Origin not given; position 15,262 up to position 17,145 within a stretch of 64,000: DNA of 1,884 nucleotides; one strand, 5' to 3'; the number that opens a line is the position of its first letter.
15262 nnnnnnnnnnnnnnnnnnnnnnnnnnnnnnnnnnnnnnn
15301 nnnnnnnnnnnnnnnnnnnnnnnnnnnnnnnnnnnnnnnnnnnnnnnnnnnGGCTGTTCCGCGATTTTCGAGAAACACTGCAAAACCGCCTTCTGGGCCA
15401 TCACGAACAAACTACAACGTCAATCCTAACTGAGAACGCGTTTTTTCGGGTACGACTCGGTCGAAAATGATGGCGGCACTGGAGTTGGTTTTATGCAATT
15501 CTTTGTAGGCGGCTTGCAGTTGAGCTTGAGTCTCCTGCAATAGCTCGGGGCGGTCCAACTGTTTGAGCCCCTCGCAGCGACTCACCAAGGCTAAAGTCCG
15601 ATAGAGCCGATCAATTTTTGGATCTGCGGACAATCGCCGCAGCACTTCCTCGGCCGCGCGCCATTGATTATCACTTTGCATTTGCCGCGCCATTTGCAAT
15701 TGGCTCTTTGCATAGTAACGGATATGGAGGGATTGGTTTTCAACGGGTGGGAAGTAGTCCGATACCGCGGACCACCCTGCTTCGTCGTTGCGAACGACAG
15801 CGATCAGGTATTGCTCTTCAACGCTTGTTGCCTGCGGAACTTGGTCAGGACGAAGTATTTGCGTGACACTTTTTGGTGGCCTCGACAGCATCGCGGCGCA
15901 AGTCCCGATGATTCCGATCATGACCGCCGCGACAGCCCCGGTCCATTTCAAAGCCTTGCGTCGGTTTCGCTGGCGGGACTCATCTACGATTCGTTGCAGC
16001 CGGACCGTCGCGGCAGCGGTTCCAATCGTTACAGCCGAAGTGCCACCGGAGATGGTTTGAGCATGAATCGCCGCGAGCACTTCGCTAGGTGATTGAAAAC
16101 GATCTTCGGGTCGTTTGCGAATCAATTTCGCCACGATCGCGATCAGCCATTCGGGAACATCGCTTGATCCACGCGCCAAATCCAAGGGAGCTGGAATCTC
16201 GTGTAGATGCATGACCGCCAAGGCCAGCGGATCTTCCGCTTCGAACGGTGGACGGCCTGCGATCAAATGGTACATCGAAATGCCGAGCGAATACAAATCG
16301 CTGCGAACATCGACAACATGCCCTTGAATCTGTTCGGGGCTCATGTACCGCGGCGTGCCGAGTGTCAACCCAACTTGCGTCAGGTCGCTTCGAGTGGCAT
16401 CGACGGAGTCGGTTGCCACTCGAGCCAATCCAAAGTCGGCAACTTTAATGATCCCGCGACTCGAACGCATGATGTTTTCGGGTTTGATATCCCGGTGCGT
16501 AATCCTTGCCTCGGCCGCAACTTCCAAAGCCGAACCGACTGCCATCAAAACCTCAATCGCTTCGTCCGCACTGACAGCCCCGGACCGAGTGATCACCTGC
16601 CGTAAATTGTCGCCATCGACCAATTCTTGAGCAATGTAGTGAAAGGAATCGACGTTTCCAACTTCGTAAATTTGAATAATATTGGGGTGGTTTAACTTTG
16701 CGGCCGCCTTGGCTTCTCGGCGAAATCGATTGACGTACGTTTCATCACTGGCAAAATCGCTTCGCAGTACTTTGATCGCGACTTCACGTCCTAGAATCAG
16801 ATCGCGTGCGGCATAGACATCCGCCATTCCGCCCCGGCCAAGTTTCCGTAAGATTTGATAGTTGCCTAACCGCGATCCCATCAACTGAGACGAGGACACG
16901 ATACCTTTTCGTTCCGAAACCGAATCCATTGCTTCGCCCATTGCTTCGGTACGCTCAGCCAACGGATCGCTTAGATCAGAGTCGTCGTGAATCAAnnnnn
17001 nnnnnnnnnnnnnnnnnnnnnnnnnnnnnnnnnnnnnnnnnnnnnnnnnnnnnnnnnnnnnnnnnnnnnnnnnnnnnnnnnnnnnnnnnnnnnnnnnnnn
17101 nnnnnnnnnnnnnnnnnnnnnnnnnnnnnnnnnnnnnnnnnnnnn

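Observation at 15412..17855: LarE (nickel-pincer cofactor sulfur insertase) translationally coupled to a transmembrane Ser/Thr kinase; LarB encoded 13 kb away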

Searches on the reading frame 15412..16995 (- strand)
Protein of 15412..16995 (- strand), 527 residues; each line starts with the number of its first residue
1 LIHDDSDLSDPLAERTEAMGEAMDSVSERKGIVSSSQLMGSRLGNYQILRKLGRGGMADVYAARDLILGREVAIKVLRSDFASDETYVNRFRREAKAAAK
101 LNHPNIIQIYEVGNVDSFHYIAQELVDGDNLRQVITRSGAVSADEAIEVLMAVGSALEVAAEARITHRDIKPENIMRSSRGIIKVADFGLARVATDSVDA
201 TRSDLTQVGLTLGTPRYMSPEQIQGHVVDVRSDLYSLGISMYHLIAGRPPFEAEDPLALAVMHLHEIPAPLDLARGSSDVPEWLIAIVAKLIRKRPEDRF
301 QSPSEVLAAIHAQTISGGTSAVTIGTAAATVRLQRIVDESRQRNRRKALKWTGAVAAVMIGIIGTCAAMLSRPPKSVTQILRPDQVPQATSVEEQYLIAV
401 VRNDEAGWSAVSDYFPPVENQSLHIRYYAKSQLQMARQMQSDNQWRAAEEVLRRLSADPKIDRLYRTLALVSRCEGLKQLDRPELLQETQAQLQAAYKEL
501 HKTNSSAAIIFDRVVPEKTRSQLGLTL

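Call 3: search_protein_families(library=pfam, proteins=[window:15412-16995:-])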
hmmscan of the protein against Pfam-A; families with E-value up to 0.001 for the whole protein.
window:15412-16995:- (527 aa): 3 families
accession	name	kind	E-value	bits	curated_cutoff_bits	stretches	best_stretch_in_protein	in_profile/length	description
PF00069.31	Pkinase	-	7.2e-51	173.5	31.7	1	46-301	1-253/263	Protein kinase domain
PF07714.23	PK_Tyr_Ser-Thr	-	1.8e-29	103.3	23.1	1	47-256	2-210/258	Protein tyrosine and serine/threonine kinase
PF03109.22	ABC1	-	0.00049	19.7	22.9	0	80-195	109-218/244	ABC1 atypical kinase-like domain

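Call 4: search_protein_families(library=ncbifam, proteins=[window:15412-16995:-])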
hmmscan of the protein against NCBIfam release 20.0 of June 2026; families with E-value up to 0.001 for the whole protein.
window:15412-16995:- (527 aa): 15 families
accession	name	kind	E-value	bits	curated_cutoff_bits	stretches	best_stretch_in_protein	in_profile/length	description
NF033483.0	PknB_PASTA_kin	equivalog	1.5e-99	334.5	450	1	45-341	8-299/563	Stk1 family PASTA domain-containing Ser/Thr kinase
NF052427.1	StpK7MSMEG_1200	equivalog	3.1e-60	204.3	900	1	41-373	4-320/601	serine/threonine protein kinase StpK7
NF047741.1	antiphage_MADS6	equivalog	3.1e-44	151.5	460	2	140-316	295-463/612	methylation-associated defense system protein kinase MAD6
TIGR03903.1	TOMM_kin_cyc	equivalog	1.3e-43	149.1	705.75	1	69-321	3-258/1267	TOMM system kinase/cyclase fusion protein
NF009651.0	PRK13184.1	equivalog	1.8e-41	142.1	839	1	44-312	2-289/932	serine/threonine-protein kinase PknD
NF053615.1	SerThrKinAfsKStmc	equivalog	5.1e-32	111.4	1300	1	41-349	10-302/809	protein serine/threonine kinase AfsK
NF038150.1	lanthi_synth_IV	equivalog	2e-25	89.3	650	1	44-350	189-494/851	class IV lanthionine synthetase LanL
NF033442.0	BREX_PglW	equivalog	3.4e-22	78.1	990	2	44-200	512-669/1391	BREX system serine/threonine kinase PglW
NF038151.1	lanthi_synth_III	equivalog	2.6e-10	39.3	575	1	46-247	222-425/833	class III lanthionine synthetase LanKC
NF043056.1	T4SS_LegK1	equivalog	2.1e-08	33.2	550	1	120-238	155-277/516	Dot/Icm T4SS effector kinase LegK1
NF058632.1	SerThrKinPrkT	equivalog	1.8e-06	27.2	280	1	45-179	22-152/322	serine/threonine protein kinase PrkT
TIGR03724.2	arch_bud32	equivalog_domain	6.5e-06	25.8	125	1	89-199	38-139/193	KEOPS complex kinase/ATPase Bud32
NF011463.0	PRK14879.1-4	equivalog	1e-05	25.1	188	1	50-199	21-168/237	Kae1-associated kinase Bud32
NF011464.0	PRK14879.1-7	equivalog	2.7e-05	24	246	1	93-207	55-164/221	Kae1-associated kinase Bud32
NF007174.0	PRK09605.1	equivalog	4.2e-05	22.2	447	1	77-211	369-492/535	bifunctional N(6)-L-threonylcarbamoyladenine synthase/serine/threonine protein kinase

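Call 33: find_homologous_proteins(query=window:15415-16995:-, max_evalue=1e-30)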
Query window:15415-16995:- (527 aa): 7323 proteins with E <= 1e-30 among 8000 candidates; the best 120 are listed.
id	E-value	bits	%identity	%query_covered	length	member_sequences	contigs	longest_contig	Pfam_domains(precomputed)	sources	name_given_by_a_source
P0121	0.0e+0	1141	100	100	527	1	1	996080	PF07714.24,PF00069.32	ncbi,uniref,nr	ncbi:Serine/threonine-protein kinase PrkC [Novipirellula aureliae]|uniref:non-specific serine/threon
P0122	5.6e-292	986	87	100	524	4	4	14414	PF07714.24,PF00069.32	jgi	-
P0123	3.6e-221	753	70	95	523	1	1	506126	PF07714.24,PF00069.32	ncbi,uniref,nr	ncbi:protein kinase domain-containing protein [Novipirellula artificiosorum]|uniref:non-specific ser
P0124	2.6e-214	730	70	94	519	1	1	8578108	PF07714.24,PF00069.32,PF01636.30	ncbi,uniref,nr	ncbi:Serine/threonine-protein kinase PknB [Planctomycetes bacterium CA13]|uniref:non-specific serine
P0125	1.9e-212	724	66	94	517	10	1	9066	PF07714.24,PF00069.32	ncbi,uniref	ncbi:protein kinase [Novipirellula sp.]|uniref:protein kinase domain-containing protein n=1 Tax=Novi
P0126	5.0e-211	720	68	94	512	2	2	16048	PF07714.24,PF00069.32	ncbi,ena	-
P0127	1.1e-205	702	66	94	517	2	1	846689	PF07714.24,PF00069.32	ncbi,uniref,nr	ncbi:Serine/threonine-protein kinase PknB [Novipirellula galeiformis]|uniref:non-specific serine/thr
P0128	1.9e-202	691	64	94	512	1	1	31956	PF07714.24,PF00069.32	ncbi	-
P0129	3.4e-195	667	64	93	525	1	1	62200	PF07714.24,PF00069.32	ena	-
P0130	5.3e-185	634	56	99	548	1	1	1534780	PF07714.24,PF00069.32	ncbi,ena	-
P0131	1.0e-182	626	59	92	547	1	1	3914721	PF07714.24,PF00069.32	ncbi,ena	-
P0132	5.1e-181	621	61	92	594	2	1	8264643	PF07714.24,PF00069.32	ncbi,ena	-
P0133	2.4e-180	618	59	94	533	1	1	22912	PF07714.24,PF00069.32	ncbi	-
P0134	3.1e-180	618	58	93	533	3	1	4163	PF07714.24,PF00069.32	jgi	jgi:predicted Ser/Thr protein kinase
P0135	1.2e-178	613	58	93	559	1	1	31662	PF07714.24,PF00069.32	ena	-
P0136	1.5e-178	612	55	97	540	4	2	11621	PF07714.24,PF00069.32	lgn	-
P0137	2.9e-178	611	59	94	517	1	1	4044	PF07714.24,PF00069.32,PF01636.30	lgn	-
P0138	1.5e-177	609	58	93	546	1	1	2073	PF07714.24,PF00069.32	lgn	-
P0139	1.7e-176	606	57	95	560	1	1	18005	PF07714.24,PF00069.32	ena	-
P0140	2.6e-176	605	57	93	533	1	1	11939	PF07714.24,PF00069.32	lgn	-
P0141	6.3e-176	604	59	94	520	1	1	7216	PF07714.24,PF00069.32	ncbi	-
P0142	1.7e-175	602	57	93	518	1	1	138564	PF07714.24,PF00069.32,PF01636.30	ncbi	-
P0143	1.9e-175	602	56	94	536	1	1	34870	PF07714.24,PF00069.32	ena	-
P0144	2.1e-175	602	56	93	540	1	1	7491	PF07714.24,PF00069.32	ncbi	ncbi:MAG: protein kinase domain-containing protein [Rubripirellula sp.]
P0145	2.2e-175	602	57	98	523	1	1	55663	PF07714.24,PF00069.32,PF03109.23,PF01636.30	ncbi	-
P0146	2.2e-175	602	57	93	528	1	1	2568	PF07714.24,PF00069.32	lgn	-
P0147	5.2e-175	601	55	97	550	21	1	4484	PF07714.24,PF00069.32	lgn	-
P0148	5.3e-175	601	56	99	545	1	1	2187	PF07714.24,PF00069.32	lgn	-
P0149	1.2e-174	600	55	98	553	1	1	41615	PF07714.24,PF00069.32,PF03109.23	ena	-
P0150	1.3e-174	599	57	94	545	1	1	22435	PF07714.24,PF00069.32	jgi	jgi:hypothetical protein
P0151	1.5e-174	599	57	94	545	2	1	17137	PF07714.24,PF00069.32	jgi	jgi:hypothetical protein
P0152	2.0e-174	599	56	96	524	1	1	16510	PF07714.24,PF00069.32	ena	-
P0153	2.3e-174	599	57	94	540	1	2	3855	PF07714.24,PF00069.32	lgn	-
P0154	2.9e-174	598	56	97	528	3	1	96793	PF07714.24,PF00069.32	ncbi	-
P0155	3.0e-174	598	57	93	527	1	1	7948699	PF07714.24,PF00069.32,PF03109.23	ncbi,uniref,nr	ncbi:serine/threonine-protein kinase [Stieleria marina]|uniref:non-specific serine/threonine protein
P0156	3.6e-174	598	57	94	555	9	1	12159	PF07714.24,PF00069.32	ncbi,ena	-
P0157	5.0e-174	598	55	96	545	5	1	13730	PF07714.24,PF00069.32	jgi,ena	-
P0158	5.9e-174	597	55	94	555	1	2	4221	PF07714.24,PF00069.32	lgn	-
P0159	8.3e-174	597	55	97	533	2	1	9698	PF07714.24,PF00069.32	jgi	jgi:predicted Ser/Thr protein kinase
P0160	1.4e-173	596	56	96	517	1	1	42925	PF07714.24,PF00069.32,PF01636.30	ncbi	-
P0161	1.5e-173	596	58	93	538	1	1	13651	PF07714.24,PF00069.32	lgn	-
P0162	1.6e-173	596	56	94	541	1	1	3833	PF07714.24,PF00069.32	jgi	jgi:serine/threonine-protein kinase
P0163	3.2e-173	595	56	96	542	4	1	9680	PF07714.24,PF00069.32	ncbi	-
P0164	4.9e-173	594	58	93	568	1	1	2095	PF07714.24,PF00069.32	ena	-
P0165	5.2e-173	594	58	93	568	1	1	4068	PF07714.24,PF00069.32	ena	-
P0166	7.5e-173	594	56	94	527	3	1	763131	PF07714.24,PF00069.32,PF03109.23,PF01636.30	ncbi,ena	-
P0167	7.6e-173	594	56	93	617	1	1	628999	PF07714.24,PF00069.32,PF03109.23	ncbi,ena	-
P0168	9.1e-173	593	58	94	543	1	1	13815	PF07714.24,PF00069.32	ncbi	-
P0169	1.5e-172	593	55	93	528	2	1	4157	PF07714.24,PF00069.32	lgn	-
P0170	1.6e-172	593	58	93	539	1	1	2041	PF07714.24,PF00069.32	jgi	-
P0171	1.8e-172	592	58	93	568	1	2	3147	PF07714.24,PF00069.32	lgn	-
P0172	1.9e-172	592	58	93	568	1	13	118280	PF07714.24,PF00069.32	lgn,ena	-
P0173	2.0e-172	592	54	98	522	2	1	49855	PF07714.24,PF00069.32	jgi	jgi:serine/threonine-protein kinase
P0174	2.0e-172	592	55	99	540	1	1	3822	PF07714.24,PF00069.32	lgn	-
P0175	2.0e-172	592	58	93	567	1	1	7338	PF07714.24,PF00069.32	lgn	-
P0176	2.0e-172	592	55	94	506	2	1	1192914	PF07714.24,PF00069.32,PF01636.30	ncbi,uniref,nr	ncbi:serine/threonine-protein kinase [Rubripirellula reticaptiva]|uniref:non-specific serine/threoni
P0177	2.0e-172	592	58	93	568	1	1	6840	PF07714.24,PF00069.32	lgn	-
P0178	2.4e-172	592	58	93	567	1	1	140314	PF07714.24,PF00069.32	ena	-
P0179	2.6e-172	592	58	93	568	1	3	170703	PF07714.24,PF00069.32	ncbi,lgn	ncbi:MAG: serine/threonine-protein kinase [Rubripirellula sp.]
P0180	2.9e-172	592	57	94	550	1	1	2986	PF07714.24,PF00069.32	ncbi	-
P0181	3.1e-172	592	58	93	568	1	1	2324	PF07714.24,PF00069.32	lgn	-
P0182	3.2e-172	592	58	93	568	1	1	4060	PF07714.24,PF00069.32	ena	-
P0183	3.2e-172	592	57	93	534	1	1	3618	PF07714.24,PF00069.32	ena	-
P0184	3.8e-172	591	58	93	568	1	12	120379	PF07714.24,PF00069.32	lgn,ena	-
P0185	4.2e-172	591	57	94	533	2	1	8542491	PF07714.24,PF00069.32,PF01636.30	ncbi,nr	ncbi:serine/threonine-protein kinase [Rubripirellula lacrimiformis]|nr:serine/threonine-protein kina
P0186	5.1e-172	591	56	94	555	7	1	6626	PF07714.24,PF00069.32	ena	-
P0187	9.2e-172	590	54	100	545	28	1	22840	PF07714.24,PF00069.32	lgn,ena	-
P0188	1.1e-171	590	57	93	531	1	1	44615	PF07714.24,PF00069.32,PF03109.23,PF01636.30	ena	-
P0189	1.5e-171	589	57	94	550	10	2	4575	PF07714.24,PF00069.32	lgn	-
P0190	2.0e-171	589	57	94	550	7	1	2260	PF07714.24,PF00069.32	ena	-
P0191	2.7e-171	589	56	93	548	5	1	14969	PF07714.24,PF00069.32,PF03109.23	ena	-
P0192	3.5e-171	588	56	93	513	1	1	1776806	PF07714.24,PF00069.32,PF03109.23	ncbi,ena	-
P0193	4.1e-171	588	57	93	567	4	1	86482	PF07714.24,PF00069.32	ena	-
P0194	4.3e-171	588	55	98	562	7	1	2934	PF07714.24,PF00069.32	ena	-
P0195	4.3e-171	588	57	93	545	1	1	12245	PF07714.24,PF00069.32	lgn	-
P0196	4.5e-171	588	57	94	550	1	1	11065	PF07714.24,PF00069.32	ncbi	-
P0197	5.2e-171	588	54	97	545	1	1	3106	PF07714.24,PF00069.32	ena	-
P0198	5.3e-171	588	56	94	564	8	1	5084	PF07714.24,PF00069.32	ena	-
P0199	5.4e-171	588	58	92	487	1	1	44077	PF07714.24,PF00069.32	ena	-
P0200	7.0e-171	587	56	96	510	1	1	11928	PF07714.24,PF00069.32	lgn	-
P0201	9.1e-171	587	57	94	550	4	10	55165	PF07714.24,PF00069.32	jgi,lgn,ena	-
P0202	1.0e-170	587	58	93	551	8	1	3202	PF07714.24,PF00069.32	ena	-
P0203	1.1e-170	587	59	91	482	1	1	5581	PF07714.24,PF00069.32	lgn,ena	-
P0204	1.2e-170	586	54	93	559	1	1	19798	PF07714.24,PF00069.32,PF03109.23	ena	-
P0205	1.2e-170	586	54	99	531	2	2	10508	PF07714.24,PF00069.32,PF03109.23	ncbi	-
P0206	2.2e-170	585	56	93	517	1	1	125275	PF07714.24,PF00069.32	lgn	-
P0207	2.5e-170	585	56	93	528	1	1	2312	PF07714.24,PF00069.32,PF03109.23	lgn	-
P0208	3.5e-170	585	57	93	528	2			PF07714.24,PF00069.32,PF03109.23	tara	tara:strand:+ start:46964 stop:48550 length:1587 start_codon:yes stop_codon:yes gene_type:complete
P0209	4.1e-170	585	57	93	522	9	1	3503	PF07714.24,PF00069.32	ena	-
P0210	4.4e-170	585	54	96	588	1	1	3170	PF07714.24,PF00069.32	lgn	-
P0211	5.7e-170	584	55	94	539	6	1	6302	PF07714.24,PF00069.32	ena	-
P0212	2.8e-169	582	55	93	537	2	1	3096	PF07714.24,PF00069.32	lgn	-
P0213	4.4e-169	581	56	92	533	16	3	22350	PF07714.24,PF00069.32,PF01636.30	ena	-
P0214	5.1e-169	581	55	94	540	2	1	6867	PF07714.24,PF00069.32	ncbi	-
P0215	5.7e-169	581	56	93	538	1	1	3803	PF07714.24,PF00069.32,PF03109.23,PF01636.30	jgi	jgi:serine/threonine-protein kinase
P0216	6.0e-169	581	54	93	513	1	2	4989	PF07714.24,PF00069.32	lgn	-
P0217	7.0e-169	581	57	93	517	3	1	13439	PF07714.24,PF00069.32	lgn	-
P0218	1.9e-168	579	56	94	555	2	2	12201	PF07714.24,PF00069.32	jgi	-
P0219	4.8e-168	578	55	93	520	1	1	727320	PF07714.24,PF00069.32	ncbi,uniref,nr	ncbi:Serine/threonine-protein kinase PknB [Rubripirellula tenax]|uniref:non-specific serine/threonin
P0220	1.2e-167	577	56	94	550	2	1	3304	PF07714.24,PF00069.32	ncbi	-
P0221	2.1e-167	576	55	94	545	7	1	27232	PF07714.24,PF00069.32,PF03109.23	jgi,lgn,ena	jgi:eukaryotic-like serine/threonine-protein kinase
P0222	5.1e-167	574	56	94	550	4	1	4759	PF07714.24,PF00069.32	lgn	-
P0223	9.5e-167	574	57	93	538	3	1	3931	PF07714.24,PF00069.32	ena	-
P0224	1.3e-166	573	56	93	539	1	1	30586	PF07714.24,PF00069.32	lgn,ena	-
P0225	1.4e-166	573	54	97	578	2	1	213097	PF07714.24,PF00069.32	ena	-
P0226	1.9e-166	573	52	99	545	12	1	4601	PF07714.24,PF00069.32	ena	-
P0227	3.3e-166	572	54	96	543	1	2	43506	PF07714.24,PF00069.32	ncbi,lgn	ncbi:MAG: serine/threonine-protein kinase [Planctomycetota bacterium]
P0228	4.6e-166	571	55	92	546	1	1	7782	PF07714.24,PF00069.32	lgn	-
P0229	5.2e-166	571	53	93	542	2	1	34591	PF07714.24,PF00069.32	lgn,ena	-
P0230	5.5e-166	571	53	99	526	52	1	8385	PF07714.24,PF00069.32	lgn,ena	-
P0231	6.2e-166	571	53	93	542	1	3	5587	PF07714.24,PF00069.32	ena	-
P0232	1.8e-165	569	56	95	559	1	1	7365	PF07714.24,PF00069.32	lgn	-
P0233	2.3e-165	569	56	93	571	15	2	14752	PF07714.24,PF00069.32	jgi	-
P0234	3.1e-165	569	56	93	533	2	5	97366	PF07714.24,PF00069.32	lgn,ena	-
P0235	3.4e-165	568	55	96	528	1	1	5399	PF07714.24,PF00069.32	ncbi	ncbi:MAG: serine/threonine-protein kinase [Planctomycetota bacterium]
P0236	4.3e-165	568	56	95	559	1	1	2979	PF07714.24,PF00069.32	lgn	-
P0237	5.3e-165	568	56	91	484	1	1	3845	PF07714.24,PF00069.32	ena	-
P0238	6.6e-165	567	57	91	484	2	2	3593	PF07714.24,PF00069.32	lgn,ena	-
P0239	9.9e-165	567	53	98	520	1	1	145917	PF07714.24,PF00069.32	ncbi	ncbi:MAG: serine/threonine-protein kinase [Rubripirellula sp.]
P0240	1.2e-164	567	56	95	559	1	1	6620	PF07714.24,PF00069.32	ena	-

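Call 35: find_encoding_contigs(protein=P0185, flank=6000, max_places=1)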
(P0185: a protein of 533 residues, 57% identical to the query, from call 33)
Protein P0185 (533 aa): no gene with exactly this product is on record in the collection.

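Call 36: find_encoding_contigs(protein=P0132, flank=6000, max_places=1)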
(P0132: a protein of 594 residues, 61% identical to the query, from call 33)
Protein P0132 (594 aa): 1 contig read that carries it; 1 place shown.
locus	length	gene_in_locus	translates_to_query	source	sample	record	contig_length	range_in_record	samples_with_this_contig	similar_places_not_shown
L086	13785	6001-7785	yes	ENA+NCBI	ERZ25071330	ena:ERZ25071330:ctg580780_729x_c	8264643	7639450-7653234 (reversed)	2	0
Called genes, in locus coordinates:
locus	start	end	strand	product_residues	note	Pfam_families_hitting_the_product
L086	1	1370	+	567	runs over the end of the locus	PF07583:PSCyt2, PF07587:PSD1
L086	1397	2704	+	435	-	PF07394:DUF1501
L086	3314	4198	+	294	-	PF20360:DUF6655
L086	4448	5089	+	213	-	-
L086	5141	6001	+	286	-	PF00733:Asn_synthase, PF03054:tRNA_Me_trans (faint), PF06508:QueC (weak)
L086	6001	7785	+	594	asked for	PF00069:Pkinase, PF07714:PK_Tyr_Ser-Thr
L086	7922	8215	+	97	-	-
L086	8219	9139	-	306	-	PF00248:Aldo_ket_red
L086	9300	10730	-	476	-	PF07585:BBP7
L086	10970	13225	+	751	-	PF07517:SecA_DEAD, PF01043:SecA_PP_bind, PF21090:P-loop_SecA, PF00271:Helicase_C (weak), PF21090:P-loop_SecA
